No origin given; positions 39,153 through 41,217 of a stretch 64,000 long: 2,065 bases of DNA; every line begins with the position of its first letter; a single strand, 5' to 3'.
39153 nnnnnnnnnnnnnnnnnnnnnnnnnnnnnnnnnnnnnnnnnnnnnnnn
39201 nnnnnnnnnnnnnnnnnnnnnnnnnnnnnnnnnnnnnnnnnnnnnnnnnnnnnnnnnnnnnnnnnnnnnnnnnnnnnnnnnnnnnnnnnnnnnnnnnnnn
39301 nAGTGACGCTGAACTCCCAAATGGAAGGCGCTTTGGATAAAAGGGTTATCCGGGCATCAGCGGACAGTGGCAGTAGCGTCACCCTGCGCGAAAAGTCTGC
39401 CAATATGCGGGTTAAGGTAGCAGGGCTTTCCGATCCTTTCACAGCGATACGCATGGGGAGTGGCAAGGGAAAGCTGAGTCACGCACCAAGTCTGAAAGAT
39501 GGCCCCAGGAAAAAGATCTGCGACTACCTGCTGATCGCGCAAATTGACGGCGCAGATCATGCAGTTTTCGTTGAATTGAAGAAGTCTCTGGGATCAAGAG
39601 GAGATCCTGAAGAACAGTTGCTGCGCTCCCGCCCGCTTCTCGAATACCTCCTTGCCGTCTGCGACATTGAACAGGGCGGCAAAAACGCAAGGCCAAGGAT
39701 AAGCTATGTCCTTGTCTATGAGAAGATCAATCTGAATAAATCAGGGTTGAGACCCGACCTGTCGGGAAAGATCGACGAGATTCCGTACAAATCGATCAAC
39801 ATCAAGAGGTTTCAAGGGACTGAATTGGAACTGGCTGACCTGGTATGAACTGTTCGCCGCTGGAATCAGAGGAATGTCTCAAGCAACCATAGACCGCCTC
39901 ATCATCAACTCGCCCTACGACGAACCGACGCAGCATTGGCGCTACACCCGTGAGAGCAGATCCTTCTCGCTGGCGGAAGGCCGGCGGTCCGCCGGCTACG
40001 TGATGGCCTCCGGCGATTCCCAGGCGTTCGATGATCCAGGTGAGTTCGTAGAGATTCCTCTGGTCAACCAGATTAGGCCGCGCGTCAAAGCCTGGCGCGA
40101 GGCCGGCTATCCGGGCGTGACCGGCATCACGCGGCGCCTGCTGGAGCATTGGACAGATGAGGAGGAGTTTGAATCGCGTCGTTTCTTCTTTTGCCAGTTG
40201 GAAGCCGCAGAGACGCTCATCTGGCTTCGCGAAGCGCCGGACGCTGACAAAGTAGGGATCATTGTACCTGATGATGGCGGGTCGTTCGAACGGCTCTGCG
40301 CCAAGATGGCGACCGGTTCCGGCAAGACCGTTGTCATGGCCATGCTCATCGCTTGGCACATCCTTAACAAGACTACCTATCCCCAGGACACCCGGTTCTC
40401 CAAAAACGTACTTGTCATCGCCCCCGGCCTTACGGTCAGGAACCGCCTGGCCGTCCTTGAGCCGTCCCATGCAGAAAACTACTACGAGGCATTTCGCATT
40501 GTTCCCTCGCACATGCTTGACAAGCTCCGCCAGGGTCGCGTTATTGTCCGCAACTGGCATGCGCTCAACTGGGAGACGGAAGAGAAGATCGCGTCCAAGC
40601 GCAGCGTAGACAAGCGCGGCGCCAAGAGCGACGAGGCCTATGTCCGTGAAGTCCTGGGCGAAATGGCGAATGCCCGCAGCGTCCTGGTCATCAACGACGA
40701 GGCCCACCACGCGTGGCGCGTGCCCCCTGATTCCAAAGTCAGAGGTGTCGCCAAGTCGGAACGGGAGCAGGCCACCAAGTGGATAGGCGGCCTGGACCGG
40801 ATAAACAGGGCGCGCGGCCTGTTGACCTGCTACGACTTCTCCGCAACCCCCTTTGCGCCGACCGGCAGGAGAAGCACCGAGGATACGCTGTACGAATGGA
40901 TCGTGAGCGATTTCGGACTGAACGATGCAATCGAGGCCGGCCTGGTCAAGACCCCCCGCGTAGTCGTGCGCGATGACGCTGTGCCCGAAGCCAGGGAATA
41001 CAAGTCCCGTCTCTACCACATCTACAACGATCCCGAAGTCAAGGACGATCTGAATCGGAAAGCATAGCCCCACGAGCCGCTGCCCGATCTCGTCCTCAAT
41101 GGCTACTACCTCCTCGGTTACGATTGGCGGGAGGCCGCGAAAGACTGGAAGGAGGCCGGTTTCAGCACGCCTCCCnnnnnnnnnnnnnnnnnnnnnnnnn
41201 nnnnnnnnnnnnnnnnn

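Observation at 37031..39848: Low-GC three-gene cassette (TIR-like protein + ABC-type ATPase + small PD-(D/E)xK-like protein) between mod and res: candidate uncharacterised defence system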

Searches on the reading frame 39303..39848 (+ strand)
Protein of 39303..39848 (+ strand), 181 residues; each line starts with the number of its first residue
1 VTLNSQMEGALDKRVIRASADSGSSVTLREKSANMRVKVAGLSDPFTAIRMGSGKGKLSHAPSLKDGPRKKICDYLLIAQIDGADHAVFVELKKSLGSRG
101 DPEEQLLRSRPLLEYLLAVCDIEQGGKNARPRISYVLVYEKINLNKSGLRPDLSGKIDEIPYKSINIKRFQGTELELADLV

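Call 3: search_protein_families(library=pfam, proteins=[window:39303-39848:+], max_evalue=0.1)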
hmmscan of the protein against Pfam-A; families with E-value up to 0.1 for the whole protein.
window:39303-39848:+ (181 aa): 0 families

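Call 4: search_protein_families(library=padloc, proteins=[window:39303-39848:+], max_evalue=0.1)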
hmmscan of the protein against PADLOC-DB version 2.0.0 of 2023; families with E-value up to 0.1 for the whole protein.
window:39303-39848:+ (181 aa): 3 families
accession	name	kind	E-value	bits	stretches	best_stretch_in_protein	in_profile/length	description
PDLC04668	PDC-M47B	-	0.0026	15.5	1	24-120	26-123/186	-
PDLC04665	PDC-M47B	-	0.0046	14.6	1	25-126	30-131/202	-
PDLC04036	PD-T4-4_B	-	0.0076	14.2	1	70-129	91-146/203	-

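Call 5: search_protein_families(library=ncbifam, proteins=[window:39303-39848:+], max_evalue=0.1)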
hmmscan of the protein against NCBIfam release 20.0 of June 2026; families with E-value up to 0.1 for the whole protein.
window:39303-39848:+ (181 aa): 0 families

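Call 12: find_homologous_proteins(query=window:39303-39845:+, max_evalue=0.001)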
Query window:39303-39845:+ (181 aa): 37 proteins with E <= 0.001 among 188 candidates.
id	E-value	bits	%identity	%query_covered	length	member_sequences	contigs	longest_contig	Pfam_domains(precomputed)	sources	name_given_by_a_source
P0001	5.3e-111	386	100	100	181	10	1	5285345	-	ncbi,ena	-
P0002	3.2e-107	374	97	100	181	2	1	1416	-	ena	-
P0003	4.2e-104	364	94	100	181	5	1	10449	-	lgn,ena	-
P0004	2.1e-97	342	90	100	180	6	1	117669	-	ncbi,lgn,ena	-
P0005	5.6e-94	331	85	100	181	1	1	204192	-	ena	-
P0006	2.4e-93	329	87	100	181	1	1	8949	-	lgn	-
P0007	2.7e-93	329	82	100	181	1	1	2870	-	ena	-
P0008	1.4e-89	316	84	100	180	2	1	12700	-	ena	-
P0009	3.4e-89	315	80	100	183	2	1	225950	-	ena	-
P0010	1.3e-85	303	81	100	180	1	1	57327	-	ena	-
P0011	2.5e-83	296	78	100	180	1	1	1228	-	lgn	-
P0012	3.5e-76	273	73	100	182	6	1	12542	-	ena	-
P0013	2.7e-75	270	70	100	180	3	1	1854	-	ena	-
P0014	3.3e-75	270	71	100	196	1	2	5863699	-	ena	-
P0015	1.1e-74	268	69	100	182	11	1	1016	-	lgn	-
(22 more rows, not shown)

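Call 19: search_protein_families(library=padloc, alignment_id=A1, max_evalue=0.01)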
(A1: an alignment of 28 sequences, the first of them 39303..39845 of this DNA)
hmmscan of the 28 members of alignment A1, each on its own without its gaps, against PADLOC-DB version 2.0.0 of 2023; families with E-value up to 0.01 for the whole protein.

A. member 1, window:39303-39845:+ (181 aa): 3 families
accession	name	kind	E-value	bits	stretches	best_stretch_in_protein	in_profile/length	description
PDLC04668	PDC-M47B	-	0.0026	15.5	1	24-120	26-123/186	-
PDLC04665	PDC-M47B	-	0.0046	14.6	1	25-126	30-131/202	-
PDLC04036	PD-T4-4_B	-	0.0076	14.2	1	70-129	91-146/203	-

B. families by the number of members that match (of 28 scanned): 9 families
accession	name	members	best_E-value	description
PDLC04668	PDC-M47B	26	8.6e-08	-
PDLC04665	PDC-M47B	23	5.8e-10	-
PDLC04034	PD-T4-4_B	16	4.7e-05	-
PDLC04035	PD-T4-4_B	14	8e-06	-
PDLC04666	PDC-M47B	13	1e-08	-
PDLC04036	PD-T4-4_B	13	4.2e-05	-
PDLC00386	SduA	5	0.00018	DUF4263 domain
PDLC04667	PDC-M47B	4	8.6e-06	-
PDLC04669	PDC-M47B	3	0.0019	-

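Call 20: search_protein_families(library=pfam, alignment_id=A1, max_evalue=0.1)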
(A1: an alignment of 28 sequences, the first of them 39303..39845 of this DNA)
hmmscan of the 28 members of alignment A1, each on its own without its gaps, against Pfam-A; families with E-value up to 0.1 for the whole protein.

A. member 1, window:39303-39845:+ (181 aa): 0 families

B. families by the number of members that match (of 28 scanned): 2 families
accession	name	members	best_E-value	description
PF04313.20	HSDR_N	3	9.8e-06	Type I restriction enzyme R protein N terminus (HSDR_N)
PF12260.14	PIP49_C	1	0.018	Protein-kinase domain of FAM69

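Call 24: predict_structure(alignment_id=A1)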
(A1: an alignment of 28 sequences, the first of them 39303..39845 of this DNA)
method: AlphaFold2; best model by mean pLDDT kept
length: 181 residues; sequences in the alignment: 28
mean_pLDDT: 84.2   pTM: 0.85
mean pLDDT of the five models: 84.2, 77.0, 69.4, 66.8, 64.7
residues with pLDDT >= 90: 73; 70-90: 86; 50-70: 22; < 50: 0
segments of 3 or more residues with pLDDT < 50: none
pLDDT, mean of each block of 10 residues (from residue 1): 80 72 78 84 86 81 65 91 92 82 91 90 84 94 65 92 95 92 92
secondary structure, 60 per line:
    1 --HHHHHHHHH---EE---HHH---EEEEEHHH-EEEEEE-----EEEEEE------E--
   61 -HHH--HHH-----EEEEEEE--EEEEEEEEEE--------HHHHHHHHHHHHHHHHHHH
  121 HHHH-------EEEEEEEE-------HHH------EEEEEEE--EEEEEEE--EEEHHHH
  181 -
elements in order: H3-11 E26-30 E35-40 E46-51 E75-81 E84-93 H102-124 E132-139 E156-162 E165-171 E174-176 H177-180

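Call 30: fold_search(model_id=the predicted structure, library=pdb)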
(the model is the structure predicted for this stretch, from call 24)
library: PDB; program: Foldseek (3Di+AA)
matches with E <= 10: 999; with E <= 0.001: 0
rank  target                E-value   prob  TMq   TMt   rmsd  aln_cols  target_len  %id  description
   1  2fh4_B                2.4e-02  0.47  0.26  0.17  11.7       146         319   13  C-terminal half of gelsolin soaked in EGTA at pH 8 (released 2006-06-13)
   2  5tgq                  5.7e-02  0.28  0.20  0.16   8.2       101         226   14  Restriction-modification system Type II R.SwaI, DNA free (released 2016-12-21)
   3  1p8x_C                6.0e-02  0.20  0.19  0.12  10.1       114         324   10  The Calcium-Activated C-terminal half of gelsolin (released 2003-10-14)
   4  9wuf                  6.8e-02  0.15  0.21  0.05  13.7       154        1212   12  Cryo-EM structure of Upx (released 2026-02-11)
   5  8gh6_A                8.8e-02  0.25  0.22  0.06  11.3       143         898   15  Bombyx mori R2 retrotransposon initiating target-primed reverse transcription (released 2023-04-05)
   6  6a9a                  1.1e-01  0.16  0.23  0.18  11.5       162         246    9  Ternary complex crystal structure of dCH with dCMP and THF (released 2019-01-02)
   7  9f38_A                1.1e-01  0.20  0.28  0.10  11.6       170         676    8  BsmI (wild-type) crystallized with Ca2+ and cognate dsDNA (released 2025-04-02)
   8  1b49_A                1.1e-01  0.15  0.20  0.17   9.5       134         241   11  DCMP HYDROXYMETHYLASE FROM T4 (PHOSPHATE-BOUND) (released 1999-01-13)
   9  9a5m_A                1.3e-01  0.21  0.29  0.14  15.2       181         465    8  Integrative model of YDJA-YDIS by crosslinking MS and deep learning (released 2024-09-18)
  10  5tgx_A                1.3e-01  0.15  0.17  0.14   8.6        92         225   17  Restriction/modification system-Type II R-SwaI complexed with partially cleaved DNA (released 2016-12-21)
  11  4tkd_B                1.4e-01  0.20  0.19  0.27   7.7        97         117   21  Sulfolobus solfataricus HJC mutants (released 2015-08-12)
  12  2inb                  1.4e-01  0.33  0.20  0.26   5.1        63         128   16  Crystal structure of an XisH family protein (ZP_00107633.1) from Nostoc punctiforme PCC 73102 at 1.60 A resolution (released 2006-10-24)
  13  2wiw_A                1.5e-01  0.15  0.22  0.29   9.6       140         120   18  Crystal structures of Holliday junction resolvases from Archaeoglobus fulgidus bound to DNA substrate (released 2009-05-26)
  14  2wiz_A                1.6e-01  0.12  0.21  0.27   8.3       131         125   16  Crystal structures of Holliday junction resolvases from Archaeoglobus fulgidus bound to DNA substrate (released 2009-05-26)
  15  2okf_A                1.9e-01  0.21  0.19  0.24   5.5        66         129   20  CRYSTAL STRUCTURE OF A FDXN ELEMENT EXCISION CONTROLLING FACTOR PROTEIN (AVA_3312) FROM ANABAENA VARIABILIS AT 1.60 A  (released 2007-01-30)
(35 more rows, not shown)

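Call 74: search_solved_structures(query=A1, max_evalue=1)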
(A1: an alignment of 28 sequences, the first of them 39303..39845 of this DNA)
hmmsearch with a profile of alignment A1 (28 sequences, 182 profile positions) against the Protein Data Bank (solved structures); distinct sequences matched with E-value up to 1: 0.

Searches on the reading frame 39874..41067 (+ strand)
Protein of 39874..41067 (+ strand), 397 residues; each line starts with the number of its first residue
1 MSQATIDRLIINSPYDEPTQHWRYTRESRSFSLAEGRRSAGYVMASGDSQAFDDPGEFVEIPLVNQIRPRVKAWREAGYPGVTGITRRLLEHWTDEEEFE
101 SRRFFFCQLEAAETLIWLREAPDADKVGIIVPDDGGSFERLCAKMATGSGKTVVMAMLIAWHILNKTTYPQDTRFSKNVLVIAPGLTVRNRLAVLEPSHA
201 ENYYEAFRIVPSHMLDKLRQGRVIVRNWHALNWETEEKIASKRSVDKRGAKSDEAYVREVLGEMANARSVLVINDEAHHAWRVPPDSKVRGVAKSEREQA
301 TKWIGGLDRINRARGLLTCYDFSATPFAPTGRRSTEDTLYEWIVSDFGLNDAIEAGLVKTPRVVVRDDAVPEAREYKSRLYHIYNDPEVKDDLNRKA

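Call 77: search_protein_families(library=pfam, proteins=[window:39874-41067:+], max_evalue=0.001)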
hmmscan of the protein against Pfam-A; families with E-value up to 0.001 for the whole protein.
window:39874-41067:+ (397 aa): 1 family
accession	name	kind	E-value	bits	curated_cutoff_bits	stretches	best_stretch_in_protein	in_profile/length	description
PF04851.21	ResIII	-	7.2e-10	39.4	22.5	1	108-283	8-140/164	Type III restriction enzyme, res subunit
